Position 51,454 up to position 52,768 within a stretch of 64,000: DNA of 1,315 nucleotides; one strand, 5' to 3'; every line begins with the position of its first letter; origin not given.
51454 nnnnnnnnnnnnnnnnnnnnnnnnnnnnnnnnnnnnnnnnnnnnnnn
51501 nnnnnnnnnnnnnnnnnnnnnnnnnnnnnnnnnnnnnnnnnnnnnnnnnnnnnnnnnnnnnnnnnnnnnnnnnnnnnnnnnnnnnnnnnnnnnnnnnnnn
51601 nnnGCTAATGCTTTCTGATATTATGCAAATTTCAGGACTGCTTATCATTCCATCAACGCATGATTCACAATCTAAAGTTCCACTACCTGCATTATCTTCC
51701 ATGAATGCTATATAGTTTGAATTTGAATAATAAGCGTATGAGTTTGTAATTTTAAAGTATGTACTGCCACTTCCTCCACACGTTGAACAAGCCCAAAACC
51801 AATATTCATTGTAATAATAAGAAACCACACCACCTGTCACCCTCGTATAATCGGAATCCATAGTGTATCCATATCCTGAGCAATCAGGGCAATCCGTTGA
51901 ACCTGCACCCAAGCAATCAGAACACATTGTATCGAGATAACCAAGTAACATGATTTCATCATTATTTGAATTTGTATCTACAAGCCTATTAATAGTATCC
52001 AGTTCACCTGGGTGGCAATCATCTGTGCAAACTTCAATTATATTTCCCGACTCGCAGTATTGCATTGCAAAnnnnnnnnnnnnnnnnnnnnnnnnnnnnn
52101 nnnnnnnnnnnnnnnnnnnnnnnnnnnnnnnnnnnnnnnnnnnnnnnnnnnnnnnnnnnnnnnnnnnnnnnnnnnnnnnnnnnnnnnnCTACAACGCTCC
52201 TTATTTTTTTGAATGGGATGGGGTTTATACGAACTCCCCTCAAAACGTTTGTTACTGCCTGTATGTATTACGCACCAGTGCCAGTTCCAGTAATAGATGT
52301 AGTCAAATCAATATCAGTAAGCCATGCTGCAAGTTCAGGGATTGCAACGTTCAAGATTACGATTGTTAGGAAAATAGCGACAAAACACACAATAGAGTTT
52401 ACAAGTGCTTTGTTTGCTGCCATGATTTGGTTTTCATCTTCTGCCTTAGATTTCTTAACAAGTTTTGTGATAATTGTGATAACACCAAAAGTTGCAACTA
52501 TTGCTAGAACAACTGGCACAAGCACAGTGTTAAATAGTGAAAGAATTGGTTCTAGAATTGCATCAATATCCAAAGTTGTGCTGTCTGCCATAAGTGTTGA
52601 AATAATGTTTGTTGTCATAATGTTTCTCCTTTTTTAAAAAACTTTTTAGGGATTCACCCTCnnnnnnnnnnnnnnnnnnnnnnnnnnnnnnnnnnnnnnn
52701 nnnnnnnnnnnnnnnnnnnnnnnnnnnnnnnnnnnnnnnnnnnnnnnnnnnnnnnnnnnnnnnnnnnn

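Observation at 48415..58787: Three T4SS-linked envelope proteins share dense DnaJ-type CxxCxGxG repeats in their predicted extracytoplasmic parts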

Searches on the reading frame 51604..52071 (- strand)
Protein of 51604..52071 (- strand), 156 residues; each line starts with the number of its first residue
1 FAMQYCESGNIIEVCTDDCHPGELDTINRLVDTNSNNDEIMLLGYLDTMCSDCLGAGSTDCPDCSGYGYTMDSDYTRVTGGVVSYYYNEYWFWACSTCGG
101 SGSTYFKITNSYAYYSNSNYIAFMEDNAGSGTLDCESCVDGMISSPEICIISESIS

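Call 12: search_protein_families(library=pfam, proteins=[window:51604-52071:-], max_evalue=10)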
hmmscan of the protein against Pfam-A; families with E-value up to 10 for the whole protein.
seq(156 aa): 8 families
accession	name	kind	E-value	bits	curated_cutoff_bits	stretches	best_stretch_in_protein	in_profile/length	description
PF00684.25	DnaJ_CXXCXGXG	-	0.048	14.4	32.7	2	50-104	1-53/65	DnaJ central domain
PF23733.2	GRXCR1-2_C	-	0.14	12.6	26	1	91-148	8-46/47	GRXCR1/2, C-terminal domain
PF25433.1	DUF7895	-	0.19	12.6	27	1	48-72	3-25/75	Domain of unknown function (DUF7895)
PF15777.11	Anti-TRAP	-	1.1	9.7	32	1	45-70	8-42/59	Tryptophan RNA-binding attenuator protein inhibitory protein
PF14311.12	DUF4379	-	2.7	8.7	24.5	1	83-99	18-34/56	Probable Treble clef zinc finger domain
PF07562.20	NCD3G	-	3.6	8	38.9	1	13-27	4-18/54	Nine Cysteines Domain of family 3 GPCR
PF25112.1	zf-AtTam37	-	5.7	8.2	27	1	48-65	77-94/111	AtTam37 zinc finger region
PF25436.1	BSD2_CRD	-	6.8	7.4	27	1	49-98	4-54/69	BSD2 cysteine rich domain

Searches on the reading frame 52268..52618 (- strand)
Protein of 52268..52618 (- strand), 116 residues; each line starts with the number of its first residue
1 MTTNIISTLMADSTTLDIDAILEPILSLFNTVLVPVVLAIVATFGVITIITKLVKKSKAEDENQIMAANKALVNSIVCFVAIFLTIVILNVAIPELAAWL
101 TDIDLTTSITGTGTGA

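Call 7: search_protein_families(library=pfam, proteins=[window:52268-52618:-], max_evalue=1)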
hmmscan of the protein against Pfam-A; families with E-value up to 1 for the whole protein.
window:52268-52618:- (116 aa): 10 families
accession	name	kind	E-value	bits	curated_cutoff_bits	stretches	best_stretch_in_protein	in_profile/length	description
PF24357.1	TMD0_ABC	-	0.0017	19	27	1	30-110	26-101/159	ABC transporter TMD0 domain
PF03896.21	TRAP_alpha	-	0.0099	15.5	24.7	1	21-64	116-163/180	Translocon-associated protein (TRAP), alpha subunit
PF10328.15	7TM_GPCR_Srx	-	0.012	15.6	23.8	1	42-99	4-64/263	Serpentine type 7TM GPCR chemoreceptor Srx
PF04547.17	Anoctamin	-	0.079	12.3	28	1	32-104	121-191/460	Calcium-activated chloride channel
PF20040.4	DUF6442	-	0.089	13.5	25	1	55-91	11-46/102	Family of unknown function (DUF6442)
PF05987.18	DUF898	-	0.1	12.1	28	1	27-89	179-242/336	Bacterial protein of unknown function (DUF898)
PF12576.13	DUF3754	-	0.14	12.6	27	1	16-80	42-105/137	Protein of unknown function (DUF3754)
PF12725.13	DUF3810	-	0.29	10.9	28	1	20-90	11-82/311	Protein of unknown function (DUF3810)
PF01529.25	DHHC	-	0.4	11.2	28.7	1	32-93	55-114/133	DHHC palmitoyltransferase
PF06736.16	TMEM175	-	0.43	11.5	25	1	36-103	8-69/88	Endosomal/lysosomal potassium channel TMEM175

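Call 22: search_protein_families(library=ncbifam, proteins=[window:52268-52618:-], max_evalue=0.1)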
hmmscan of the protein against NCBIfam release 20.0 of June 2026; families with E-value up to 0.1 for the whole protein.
window:52268-52618:- (116 aa): 3 families
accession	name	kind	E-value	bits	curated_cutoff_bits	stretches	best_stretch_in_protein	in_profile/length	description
NF045849.1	ICE_MMCAP2_0565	equivalog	1e-07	31.5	40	1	20-93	4-77/80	Mbov_0395 family pilin-like conjugal transfer protein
NF033571.0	motil_scm1_spiro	equivalog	0.0085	14.9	150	1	19-92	82-156/401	motility-associated protein Scm1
NF002011.0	PRK00816.1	equivalog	0.015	14.4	415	1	25-100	20-96/352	electron transport complex subunit RsxD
